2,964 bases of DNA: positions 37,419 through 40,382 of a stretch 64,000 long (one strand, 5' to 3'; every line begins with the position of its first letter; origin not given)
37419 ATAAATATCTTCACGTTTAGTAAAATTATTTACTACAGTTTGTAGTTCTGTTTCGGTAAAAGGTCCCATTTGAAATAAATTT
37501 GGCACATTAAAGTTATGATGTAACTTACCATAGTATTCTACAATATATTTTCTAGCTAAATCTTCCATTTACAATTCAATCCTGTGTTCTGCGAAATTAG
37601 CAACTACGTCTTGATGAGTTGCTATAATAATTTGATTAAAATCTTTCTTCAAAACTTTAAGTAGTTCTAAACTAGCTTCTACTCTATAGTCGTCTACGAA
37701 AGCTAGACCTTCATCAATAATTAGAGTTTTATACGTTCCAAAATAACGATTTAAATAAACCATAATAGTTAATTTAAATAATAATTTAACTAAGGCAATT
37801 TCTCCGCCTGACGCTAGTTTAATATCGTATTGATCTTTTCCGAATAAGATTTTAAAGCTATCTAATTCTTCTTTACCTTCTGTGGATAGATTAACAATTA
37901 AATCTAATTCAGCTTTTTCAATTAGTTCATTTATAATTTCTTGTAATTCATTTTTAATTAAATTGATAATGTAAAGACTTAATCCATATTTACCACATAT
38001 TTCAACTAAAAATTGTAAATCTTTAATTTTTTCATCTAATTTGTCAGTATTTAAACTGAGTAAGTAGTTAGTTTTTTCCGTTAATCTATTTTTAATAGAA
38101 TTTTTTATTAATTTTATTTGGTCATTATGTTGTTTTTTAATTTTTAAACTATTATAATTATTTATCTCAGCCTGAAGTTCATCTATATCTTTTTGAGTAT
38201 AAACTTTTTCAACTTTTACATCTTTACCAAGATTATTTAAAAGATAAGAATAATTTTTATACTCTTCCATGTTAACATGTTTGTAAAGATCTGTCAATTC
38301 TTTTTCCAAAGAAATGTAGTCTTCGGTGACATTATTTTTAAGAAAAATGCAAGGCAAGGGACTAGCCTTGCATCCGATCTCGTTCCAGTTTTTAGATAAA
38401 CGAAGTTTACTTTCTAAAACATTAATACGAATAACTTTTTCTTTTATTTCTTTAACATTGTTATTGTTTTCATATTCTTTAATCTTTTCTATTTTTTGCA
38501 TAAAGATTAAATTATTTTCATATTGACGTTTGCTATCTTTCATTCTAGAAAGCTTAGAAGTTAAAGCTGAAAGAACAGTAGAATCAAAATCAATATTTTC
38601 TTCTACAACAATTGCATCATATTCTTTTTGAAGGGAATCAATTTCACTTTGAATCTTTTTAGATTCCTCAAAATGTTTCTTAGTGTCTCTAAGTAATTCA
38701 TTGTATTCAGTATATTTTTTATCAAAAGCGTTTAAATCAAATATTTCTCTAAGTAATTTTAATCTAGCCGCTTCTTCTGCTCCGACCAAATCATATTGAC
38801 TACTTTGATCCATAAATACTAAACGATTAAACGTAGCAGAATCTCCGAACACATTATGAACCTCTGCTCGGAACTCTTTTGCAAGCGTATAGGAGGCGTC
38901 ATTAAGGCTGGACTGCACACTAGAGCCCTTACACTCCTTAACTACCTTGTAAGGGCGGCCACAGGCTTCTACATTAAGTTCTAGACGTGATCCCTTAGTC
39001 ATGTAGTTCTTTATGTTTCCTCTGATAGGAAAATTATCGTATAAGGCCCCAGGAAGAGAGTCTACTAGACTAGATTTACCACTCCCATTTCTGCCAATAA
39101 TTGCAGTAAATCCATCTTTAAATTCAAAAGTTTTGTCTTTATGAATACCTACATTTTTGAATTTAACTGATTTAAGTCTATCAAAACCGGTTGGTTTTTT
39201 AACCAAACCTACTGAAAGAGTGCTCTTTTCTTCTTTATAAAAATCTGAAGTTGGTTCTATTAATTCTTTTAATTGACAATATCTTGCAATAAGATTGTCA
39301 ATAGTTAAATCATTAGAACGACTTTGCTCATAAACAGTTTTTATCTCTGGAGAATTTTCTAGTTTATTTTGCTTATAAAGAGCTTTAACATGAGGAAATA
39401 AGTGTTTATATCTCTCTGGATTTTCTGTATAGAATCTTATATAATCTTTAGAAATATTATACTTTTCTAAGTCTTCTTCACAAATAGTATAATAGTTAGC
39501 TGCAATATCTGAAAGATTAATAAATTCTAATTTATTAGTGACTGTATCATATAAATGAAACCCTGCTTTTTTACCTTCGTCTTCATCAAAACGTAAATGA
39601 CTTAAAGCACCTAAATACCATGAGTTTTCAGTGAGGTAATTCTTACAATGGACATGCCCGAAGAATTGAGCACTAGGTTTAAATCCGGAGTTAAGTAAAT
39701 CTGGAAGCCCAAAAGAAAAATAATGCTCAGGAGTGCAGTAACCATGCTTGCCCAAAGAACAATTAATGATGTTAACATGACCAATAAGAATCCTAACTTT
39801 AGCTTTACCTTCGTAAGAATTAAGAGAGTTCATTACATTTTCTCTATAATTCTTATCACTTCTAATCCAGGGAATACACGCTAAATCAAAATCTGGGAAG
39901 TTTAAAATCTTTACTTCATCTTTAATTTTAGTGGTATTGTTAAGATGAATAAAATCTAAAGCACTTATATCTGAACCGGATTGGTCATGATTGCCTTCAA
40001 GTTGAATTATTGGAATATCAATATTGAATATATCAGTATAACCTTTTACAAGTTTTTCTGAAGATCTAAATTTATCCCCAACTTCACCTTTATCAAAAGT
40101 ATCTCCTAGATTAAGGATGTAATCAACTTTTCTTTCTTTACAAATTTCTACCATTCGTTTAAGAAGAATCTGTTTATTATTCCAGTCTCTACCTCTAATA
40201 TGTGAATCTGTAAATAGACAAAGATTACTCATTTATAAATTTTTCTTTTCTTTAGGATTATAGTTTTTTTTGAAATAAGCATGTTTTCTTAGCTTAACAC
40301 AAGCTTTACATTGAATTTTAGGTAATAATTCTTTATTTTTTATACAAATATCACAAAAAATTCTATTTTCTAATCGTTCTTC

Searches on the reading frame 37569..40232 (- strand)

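Call 10: search_protein_families(library=pfam, max_evalue=0.001, proteins=[window:37569-40232:-])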
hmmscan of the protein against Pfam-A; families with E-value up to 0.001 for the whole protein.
window:37569-40232:- (887 aa): 6 families
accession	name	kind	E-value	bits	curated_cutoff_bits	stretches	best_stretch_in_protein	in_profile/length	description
PF02463.25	SMC_N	-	7.8e-12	45.5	40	1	353-393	5-44/220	RecF/RecN/SMC N terminal domain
PF00149.33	Metallophos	-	1.4e-08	35.9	21.5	1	6-196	5-190/191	Calcineurin-like phosphoesterase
PF13555.12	AAA_29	-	1.5e-06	28.3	27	1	353-393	1-42/61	P-loop containing region of AAA domain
PF13476.12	AAA_23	-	5.5e-06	27.6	27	1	356-717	2-197/201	AAA domain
PF13175.12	AAA_15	-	0.0003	20.9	32.1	1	353-682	3-285/374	AAA ATPase domain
PF13304.12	AAA_21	-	0.00083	19.9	27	0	375-393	1-19/304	AAA domain, putative AbiEii toxin, Type IV TA system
